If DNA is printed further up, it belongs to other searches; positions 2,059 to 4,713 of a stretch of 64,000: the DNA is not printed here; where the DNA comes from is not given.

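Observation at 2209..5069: High-GC island next to tRNA-Leu encoding a glycine-zipper, coiled-coil 784-aa protein plus a small 2-TM protein: candidate membrane-inserting toxin or effector with immunity partner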

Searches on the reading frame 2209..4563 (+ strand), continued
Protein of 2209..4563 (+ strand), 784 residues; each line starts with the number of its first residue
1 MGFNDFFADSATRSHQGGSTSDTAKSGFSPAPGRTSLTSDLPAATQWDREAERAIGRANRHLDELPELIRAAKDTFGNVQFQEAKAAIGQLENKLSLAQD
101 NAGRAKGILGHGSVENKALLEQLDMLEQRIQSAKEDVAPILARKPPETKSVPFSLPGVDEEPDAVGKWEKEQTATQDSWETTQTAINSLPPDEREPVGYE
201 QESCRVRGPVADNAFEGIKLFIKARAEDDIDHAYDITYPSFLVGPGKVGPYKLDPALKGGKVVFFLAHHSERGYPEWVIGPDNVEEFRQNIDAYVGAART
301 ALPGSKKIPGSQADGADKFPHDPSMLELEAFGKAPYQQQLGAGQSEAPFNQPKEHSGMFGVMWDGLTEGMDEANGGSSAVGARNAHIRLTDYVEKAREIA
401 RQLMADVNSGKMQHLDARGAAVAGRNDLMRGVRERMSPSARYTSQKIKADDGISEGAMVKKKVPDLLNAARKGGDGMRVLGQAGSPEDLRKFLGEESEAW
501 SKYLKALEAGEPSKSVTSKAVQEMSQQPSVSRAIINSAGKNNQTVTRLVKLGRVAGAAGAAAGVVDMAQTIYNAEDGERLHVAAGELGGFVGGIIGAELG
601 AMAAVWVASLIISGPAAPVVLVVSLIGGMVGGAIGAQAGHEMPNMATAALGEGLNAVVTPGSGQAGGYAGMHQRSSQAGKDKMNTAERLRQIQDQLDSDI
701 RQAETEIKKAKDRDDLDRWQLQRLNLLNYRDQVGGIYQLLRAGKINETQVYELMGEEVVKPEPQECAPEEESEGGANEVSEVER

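Call 46: find_related_loci(query=A6, collection=metagenome_contigs, flank=10000)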
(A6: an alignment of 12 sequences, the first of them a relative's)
Query A6 (784 aa) in metagenome_contigs; peptide patterns used: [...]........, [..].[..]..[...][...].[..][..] (x = any residue, [..] = any of these).
600 stretches matched a pattern (row limit reached: there are more); 3 encode a relative of the query (tblastn E <= 1e-3); 3 distinct loci.
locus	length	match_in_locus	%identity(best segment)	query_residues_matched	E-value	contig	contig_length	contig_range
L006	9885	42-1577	39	238-769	1e-83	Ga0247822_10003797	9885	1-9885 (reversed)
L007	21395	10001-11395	31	211-740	6e-51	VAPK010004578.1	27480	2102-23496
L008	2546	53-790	38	518-769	6e-30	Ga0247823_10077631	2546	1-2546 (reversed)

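Call 56: search_protein_families(library=padloc, proteins=[window:2209-4563:+, L004:2956-5022:+, L004:5001-5504:+, L006:1637-2086:+], max_evalue=1)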
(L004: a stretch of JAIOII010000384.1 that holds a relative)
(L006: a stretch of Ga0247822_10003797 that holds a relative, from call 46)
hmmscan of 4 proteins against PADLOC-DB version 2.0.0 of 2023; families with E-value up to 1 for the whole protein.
window:2209-4563:+ (784 aa): 0 families

L004:2956-5022:+ (688 aa): 0 families

L004:5001-5504:+ (167 aa): 0 families

L006:1637-2086:+ (149 aa): 0 families

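Call 57: search_protein_families(library=ncbifam, proteins=[window:2209-4563:+, L004:2956-5022:+, L004:5001-5504:+, L006:1637-2086:+, L005:9197-11422:+], max_evalue=1)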
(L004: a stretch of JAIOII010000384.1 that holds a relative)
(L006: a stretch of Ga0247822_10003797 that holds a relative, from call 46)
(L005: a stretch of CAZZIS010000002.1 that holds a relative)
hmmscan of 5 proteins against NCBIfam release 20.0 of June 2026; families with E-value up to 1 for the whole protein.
window:2209-4563:+ (784 aa): 3 families
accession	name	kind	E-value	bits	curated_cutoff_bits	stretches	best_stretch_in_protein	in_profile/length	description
TIGR02169.1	SMC_prok_A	equivalog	0.04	11.6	729.4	1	50-192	263-408/1165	chromosome segregation protein SMC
NF053536.1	DarG_fam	subfamily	0.16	12.1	70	0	86-137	11-63/131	DarG family dialkylresorcinol biosynthesis protein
NF041559.1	BTH_I2691_fam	subfamily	0.21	10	150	1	515-630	703-816/858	T6SS effector BTH_I2691 family protein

L004:2956-5022:+ (688 aa): 0 families

L004:5001-5504:+ (167 aa): 2 families
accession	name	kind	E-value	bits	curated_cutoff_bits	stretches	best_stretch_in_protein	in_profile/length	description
NF008741.0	PRK11770.1-3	equivalog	0.0081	16.6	140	1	26-69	75-117/133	YccF domain-containing protein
NF002693.0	PRK02487.1-2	equivalog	0.053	13.4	307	1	117-146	130-159/169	heme-degrading domain-containing protein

L006:1637-2086:+ (149 aa): 0 families

L005:9197-11422:+ (741 aa): 0 families

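Call 58: predict_structure(alignment_id=A5)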
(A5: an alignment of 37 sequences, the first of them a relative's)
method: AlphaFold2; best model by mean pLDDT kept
length: 784 residues; sequences in the alignment: 37
mean_pLDDT: 76.7   pTM: 0.46
mean pLDDT of the five models: 76.7, 76.3, 75.4, 74.4, 73.5
residues with pLDDT >= 90: 408; 70-90: 129; 50-70: 66; < 50: 181
segments of 3 or more residues with pLDDT < 50: 1-32, 34-42, 197-205, 344-373, 579-588, 594-666, 777-779, 781-784
pLDDT, mean of each block of 10 residues (from residue 1): 39 33 34 43 72 96 97 93 95 96 92 78 96 93 91 77 89 94 91 58 56 96 96 91 84 95 96 96 94 93 96 93 89 83 47 44 45 59 86 95 97 98 95 83 77 93 98 97 97 97 97 95 96 97 82 66 53 50 47 44 29 26 27 30 36 34 44 57 81 94 97 97 97 96 93 85 70 51 42
secondary structure, 60 per line:
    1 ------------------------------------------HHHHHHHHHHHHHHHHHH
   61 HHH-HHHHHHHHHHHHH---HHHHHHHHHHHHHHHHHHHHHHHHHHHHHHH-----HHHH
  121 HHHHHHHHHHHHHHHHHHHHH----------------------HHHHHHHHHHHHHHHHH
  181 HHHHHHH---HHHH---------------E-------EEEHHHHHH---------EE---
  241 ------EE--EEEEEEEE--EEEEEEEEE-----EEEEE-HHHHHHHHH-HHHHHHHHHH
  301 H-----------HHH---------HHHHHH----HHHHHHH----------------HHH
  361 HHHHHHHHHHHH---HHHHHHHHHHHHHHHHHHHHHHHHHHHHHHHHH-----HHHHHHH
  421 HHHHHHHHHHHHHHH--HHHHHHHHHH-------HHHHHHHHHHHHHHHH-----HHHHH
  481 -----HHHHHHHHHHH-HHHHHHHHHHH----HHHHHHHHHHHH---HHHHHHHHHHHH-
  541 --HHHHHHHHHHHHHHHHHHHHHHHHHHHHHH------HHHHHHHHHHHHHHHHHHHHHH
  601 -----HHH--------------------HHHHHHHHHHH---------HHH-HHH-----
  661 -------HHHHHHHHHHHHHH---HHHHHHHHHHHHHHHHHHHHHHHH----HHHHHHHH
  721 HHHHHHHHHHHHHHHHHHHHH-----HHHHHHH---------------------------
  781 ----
elements in order (helices of 4 or more, strands of 3 or more residues): H43-63 H65-77 H81-111 H117-141 H164-187 H191-194 E218-220 H221-226 E251-258 E261-269 E275-279 H281-289 H291-301 H325-330 H335-341 H358-372 H376-408 H414-435 H438-447 H455-470 H476-480 H486-496 H498-508 H513-524 H528-539 H543-572 H579-600 H629-639 H668-681 H685-708 H713-741 H747-753

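Call 61: fold_search(model_id=the predicted structure, library=pdb)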
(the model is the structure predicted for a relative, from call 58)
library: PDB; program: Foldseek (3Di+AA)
matches with E <= 10: 356; with E <= 0.001: 0
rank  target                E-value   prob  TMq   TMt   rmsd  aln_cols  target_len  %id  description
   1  8tn1_A                2.8e-01  1.00  0.12  0.52  14.1       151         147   11  De novo designed protein binds poly ADP ribose polymerase inhibitors (PARPi) - apo (released 2024-04-24)
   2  5m4y_E                2.9e-01  0.91  0.10  0.34  11.8       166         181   12  Crystal structure of the Sec3/Sso2 complex at 2.20 angstrom resolution (released 2017-02-08)
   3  9n22_K                3.2e-01  0.93  0.11  0.32  44.0       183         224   14  Y20S (Sec18-Sec17-Sec9-Sso1-Snc1) EDTA - Class 2 (released 2025-10-01)
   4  3myf_A                3.2e-01  0.92  0.07  0.38  15.2       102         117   19  The Crystal Structure of the HPT domain from the Hpt Sensor Hybrid Histidine Kinase from Shewanella to 1.80A (released 2010-05-26)
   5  5m4y_C                3.2e-01  0.91  0.11  0.36  13.2       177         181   13  Crystal structure of the Sec3/Sso2 complex at 2.20 angstrom resolution (released 2017-02-08)
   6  7o3w_A                4.1e-01  0.89  0.10  0.32  40.8       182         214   16  Structural basis for VIPP1 oligomerization and maintenance of thylakoid membrane integrity (released 2021-06-30)
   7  5lg4_A                4.3e-01  0.85  0.12  0.36  12.6       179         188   13  Crystal structure of the Sec3/Sso2 complex at 2.9 angstrom resolution (released 2017-02-08)
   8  7q83_D                4.7e-01  0.85  0.11  0.41  16.3       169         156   11  Crystal structure of S. cerevisiae Sso2 in complex with the pleckstrin homology domain of Sec3 (released 2022-08-31)
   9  9qwr_A                4.9e-01  0.47  0.08  0.26  12.5       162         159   14  MIC60 helical bundle dimer (released 2026-02-25)
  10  7q83_B                5.6e-01  0.85  0.11  0.42  12.5       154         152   14  Crystal structure of S. cerevisiae Sso2 in complex with the pleckstrin homology domain of Sec3 (released 2022-08-31)
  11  6ixg_B                6.1e-01  0.15  0.06  0.15  25.9       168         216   15  Crystal structure of native apo SH3BP5 (P41) (released 2019-03-20)
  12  5m4y_A                6.4e-01  0.80  0.10  0.35  12.1       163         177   12  Crystal structure of the Sec3/Sso2 complex at 2.20 angstrom resolution (released 2017-02-08)
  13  1fs7                  6.7e-01  0.44  0.08  0.11  21.3       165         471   13  CYTOCHROME C NITRITE REDUCTASE FROM WOLINELLA SUCCINOGENES (released 2001-01-17)
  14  8otz_DP               7.3e-01  0.33  0.06  0.20  25.8       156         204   13  48-nm repeat of the native axonemal doublet microtubule from bovine sperm (released 2023-11-22)
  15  3bng                  7.6e-01  0.41  0.08  0.11  21.2       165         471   13  W. succinogenes NrfA Y218F (released 2008-02-26)
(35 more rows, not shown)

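Call 62: search_solved_structures(query=A5, max_evalue=1)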
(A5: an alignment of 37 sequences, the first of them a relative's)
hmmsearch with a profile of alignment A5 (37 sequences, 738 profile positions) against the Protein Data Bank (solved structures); distinct sequences matched with E-value up to 1: 6.
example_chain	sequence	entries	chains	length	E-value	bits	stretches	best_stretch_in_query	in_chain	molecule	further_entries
5wlq_A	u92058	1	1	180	0.014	17.1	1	56-140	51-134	Capsid assembly scaffolding protein,Myosin-7,Microtubule-associated protein RP/EB family m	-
5wlz_C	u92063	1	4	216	0.034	15.8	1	59-135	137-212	DNA repair protein XRCC4,Myosin-7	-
9tlm_A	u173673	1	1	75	0.046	15.4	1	643-695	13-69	Sc-apCC-2-MCL-1-1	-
8gi0_F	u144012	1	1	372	0.087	14.5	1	53-134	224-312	Peroxisomal membrane protein PEX14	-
9iho_V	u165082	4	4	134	0.35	12.5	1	653-706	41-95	NUFM (B13) subunit of mitochondrial NADH:ubiquinone oxidoreductase (Complex I)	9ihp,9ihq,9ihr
5apu_A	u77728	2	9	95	0.68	11.5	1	642-696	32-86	GENERAL CONTROL PROTEIN GCN4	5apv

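Call 66: find_encoding_contigs(protein=P0004, flank=10000, max_places=3)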
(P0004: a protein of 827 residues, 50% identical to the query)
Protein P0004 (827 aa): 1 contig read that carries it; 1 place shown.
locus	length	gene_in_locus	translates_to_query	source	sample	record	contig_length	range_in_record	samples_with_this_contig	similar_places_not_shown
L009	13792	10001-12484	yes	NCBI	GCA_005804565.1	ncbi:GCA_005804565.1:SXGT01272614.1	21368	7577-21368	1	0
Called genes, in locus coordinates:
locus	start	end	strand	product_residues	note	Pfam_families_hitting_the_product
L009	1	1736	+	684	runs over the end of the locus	PF20442:BrxL_N, PF13337:BrxL_ATPase, PF05362:Lon_C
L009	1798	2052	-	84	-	-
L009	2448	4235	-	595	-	-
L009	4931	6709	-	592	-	-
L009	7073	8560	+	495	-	PF00383:dCMP_cyt_deam_1, PF14437:MafB19-deam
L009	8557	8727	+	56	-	-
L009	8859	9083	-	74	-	-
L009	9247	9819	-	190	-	PF05685:Uma2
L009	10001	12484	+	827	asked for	-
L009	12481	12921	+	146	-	-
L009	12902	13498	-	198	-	-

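Call 67: find_encoding_contigs(protein=P0006, flank=10000, max_places=2)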
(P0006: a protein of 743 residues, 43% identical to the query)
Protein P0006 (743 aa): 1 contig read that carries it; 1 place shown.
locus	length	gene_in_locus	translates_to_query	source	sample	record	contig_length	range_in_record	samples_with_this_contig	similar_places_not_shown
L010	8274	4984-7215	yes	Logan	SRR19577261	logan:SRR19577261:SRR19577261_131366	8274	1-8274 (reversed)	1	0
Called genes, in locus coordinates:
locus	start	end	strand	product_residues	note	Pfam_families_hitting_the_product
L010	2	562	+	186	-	?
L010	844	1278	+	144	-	-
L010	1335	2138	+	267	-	PF00149:Metallophos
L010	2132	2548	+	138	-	-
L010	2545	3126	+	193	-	PF06941:NT5C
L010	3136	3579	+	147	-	PF00293:NUDIX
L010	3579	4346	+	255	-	PF00383:dCMP_cyt_deam_1, PF14437:MafB19-deam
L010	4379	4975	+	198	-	-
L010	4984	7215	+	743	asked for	-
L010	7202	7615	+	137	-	-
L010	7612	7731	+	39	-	-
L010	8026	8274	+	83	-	?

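Call 68: find_encoding_contigs(protein=P0008, flank=10000, max_places=2)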
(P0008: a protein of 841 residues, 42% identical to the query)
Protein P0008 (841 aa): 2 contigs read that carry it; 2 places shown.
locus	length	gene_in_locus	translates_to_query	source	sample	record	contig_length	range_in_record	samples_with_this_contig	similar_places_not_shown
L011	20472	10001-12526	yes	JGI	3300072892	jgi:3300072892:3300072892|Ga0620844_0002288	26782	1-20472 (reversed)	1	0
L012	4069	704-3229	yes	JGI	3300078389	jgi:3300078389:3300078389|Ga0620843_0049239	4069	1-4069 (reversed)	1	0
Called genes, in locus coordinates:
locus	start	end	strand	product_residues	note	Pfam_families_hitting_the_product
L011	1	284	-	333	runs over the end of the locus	PF00069:Pkinase, PF07714:PK_Tyr_Ser-Thr, PF01636:APH (faint)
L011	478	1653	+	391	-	PF16697:Yop-YscD_cpl, PF00498:FHA, PF00512:HisKA (weak), PF02518:HATPase_c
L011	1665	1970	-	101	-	-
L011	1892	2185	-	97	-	PF00072:Response_reg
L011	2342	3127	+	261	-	PF00072:Response_reg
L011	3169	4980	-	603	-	PF01590:GAF (weak), PF13185:GAF_2 (weak), PF13492:GAF_3 (weak), PF01590:GAF, PF13185:GAF_2, PF13492:GAF_3 (weak), PF00512:HisKA, PF02518:HATPase_c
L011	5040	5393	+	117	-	PF00072:Response_reg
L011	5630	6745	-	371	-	PF00498:FHA (weak), PF13560:HTH_31 (faint), PF25601:AAA_lid_14 (weak)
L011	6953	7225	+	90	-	-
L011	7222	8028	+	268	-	PF07719:TPR_2 (faint), PF13181:TPR_8 (faint), PF13432:TPR_16 (weak)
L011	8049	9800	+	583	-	PF00069:Pkinase, PF07714:PK_Tyr_Ser-Thr, PF03109:ABC1, PF08308:PEGA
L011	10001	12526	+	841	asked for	-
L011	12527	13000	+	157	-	-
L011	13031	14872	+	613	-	-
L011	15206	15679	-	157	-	PF14367:DUF4411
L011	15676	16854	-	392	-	PF01381:HTH_3, PF13560:HTH_31 (weak), PF06114:Peptidase_M78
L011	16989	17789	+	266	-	-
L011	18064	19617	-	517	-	-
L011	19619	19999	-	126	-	-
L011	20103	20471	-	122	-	?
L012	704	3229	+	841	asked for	-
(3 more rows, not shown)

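Call 69: find_encoding_contigs(protein=P0011, flank=10000, max_places=2)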
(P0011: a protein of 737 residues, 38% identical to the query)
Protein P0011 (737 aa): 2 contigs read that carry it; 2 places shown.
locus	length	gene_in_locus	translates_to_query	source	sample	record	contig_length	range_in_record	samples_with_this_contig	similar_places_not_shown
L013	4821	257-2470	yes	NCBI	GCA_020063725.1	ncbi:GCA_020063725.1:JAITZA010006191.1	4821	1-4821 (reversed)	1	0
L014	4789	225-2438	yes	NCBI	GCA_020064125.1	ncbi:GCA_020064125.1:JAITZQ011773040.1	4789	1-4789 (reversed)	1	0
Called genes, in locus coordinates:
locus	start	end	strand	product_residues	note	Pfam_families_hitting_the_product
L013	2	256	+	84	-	?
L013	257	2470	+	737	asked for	-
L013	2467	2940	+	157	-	-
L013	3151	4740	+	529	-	PF27011:DUF8331 (weak), PF13229:Beta_helix (weak)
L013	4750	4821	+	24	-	?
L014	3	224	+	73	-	?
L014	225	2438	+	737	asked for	-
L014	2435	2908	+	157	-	-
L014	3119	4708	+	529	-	PF27011:DUF8331 (weak), PF13229:Beta_helix (weak)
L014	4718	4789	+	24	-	?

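Call 81: search_protein_families(library=pfam, proteins=[L009:7073-8560:+, L009:12902-13498:-, L010:4379-4975:+, L011:13031-14872:+, L013:3151-4740:+, L009:2448-4235:-, L009:4931-6709:-], max_evalue=0.01)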
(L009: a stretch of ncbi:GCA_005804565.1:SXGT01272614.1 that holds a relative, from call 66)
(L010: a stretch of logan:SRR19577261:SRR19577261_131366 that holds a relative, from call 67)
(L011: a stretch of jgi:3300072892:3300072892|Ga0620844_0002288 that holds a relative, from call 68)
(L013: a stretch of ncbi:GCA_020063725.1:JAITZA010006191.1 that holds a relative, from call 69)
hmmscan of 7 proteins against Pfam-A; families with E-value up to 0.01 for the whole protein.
L009:7073-8560:+ (495 aa): 3 families
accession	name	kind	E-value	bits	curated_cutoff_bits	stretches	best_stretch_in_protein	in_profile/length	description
PF00383.29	dCMP_cyt_deam_1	-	8.8e-19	67.7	25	1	224-388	2-101/102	Cytidine and deoxycytidylate deaminase zinc-binding region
PF14437.12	MafB19-deam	-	4.8e-08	33.4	27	1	341-394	51-106/142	MafB19-like deaminase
PF04695.18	Pex14_N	-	0.002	18.2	23.2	1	149-173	22-46/46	Pex14 N-terminal domain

L009:12902-13498:- (198 aa): 1 family
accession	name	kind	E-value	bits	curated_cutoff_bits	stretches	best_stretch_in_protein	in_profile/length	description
PF12802.13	MarR_2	-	0.002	18.7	27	1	109-151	15-60/61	MarR family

L010:4379-4975:+ (198 aa): 0 families

L011:13031-14872:+ (613 aa): 0 families

L013:3151-4740:+ (529 aa): 2 families
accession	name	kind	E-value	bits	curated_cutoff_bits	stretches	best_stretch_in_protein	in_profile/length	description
PF13229.12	Beta_helix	-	2.4e-07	31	25.9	1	316-451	14-141/158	Right handed beta helix region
PF05048.19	NosD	-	0.001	19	23.6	1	265-420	32-168/212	Periplasmic copper-binding protein (NosD)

L009:2448-4235:- (595 aa): 0 families

L009:4931-6709:- (592 aa): 0 families

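Call 101: find_encoding_contigs(protein=P0013, flank=10000, max_places=2)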
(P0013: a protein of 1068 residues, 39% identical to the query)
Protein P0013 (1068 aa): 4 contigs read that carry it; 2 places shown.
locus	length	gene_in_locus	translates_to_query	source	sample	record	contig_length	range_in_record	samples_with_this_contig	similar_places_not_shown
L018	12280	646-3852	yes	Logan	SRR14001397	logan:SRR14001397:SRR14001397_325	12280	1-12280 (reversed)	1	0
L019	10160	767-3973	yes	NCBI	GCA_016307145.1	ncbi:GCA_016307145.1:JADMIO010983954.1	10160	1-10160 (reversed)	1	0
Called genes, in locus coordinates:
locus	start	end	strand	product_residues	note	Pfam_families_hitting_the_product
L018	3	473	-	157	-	?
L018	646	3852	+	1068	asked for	PF13699:eCIS_core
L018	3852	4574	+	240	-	-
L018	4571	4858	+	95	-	-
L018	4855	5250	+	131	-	-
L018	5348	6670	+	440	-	-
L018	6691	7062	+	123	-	-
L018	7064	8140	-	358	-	PF01180:DHO_dh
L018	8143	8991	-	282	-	PF01842:ACT, PF13291:ACT_4 (faint), PF00551:Formyl_trans_N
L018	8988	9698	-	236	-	PF10568:Tom37 (weak), PF13409:GST_N_2 (weak), PF13417:GST_N_3 (weak), PF17172:GST_N_4, PF17171:GST_C_6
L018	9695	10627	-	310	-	-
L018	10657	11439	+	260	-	PF00378:ECH_1, PF16113:ECH_2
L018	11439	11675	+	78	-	-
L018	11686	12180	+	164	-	PF08719:NADAR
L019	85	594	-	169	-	-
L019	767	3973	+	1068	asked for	PF13699:eCIS_core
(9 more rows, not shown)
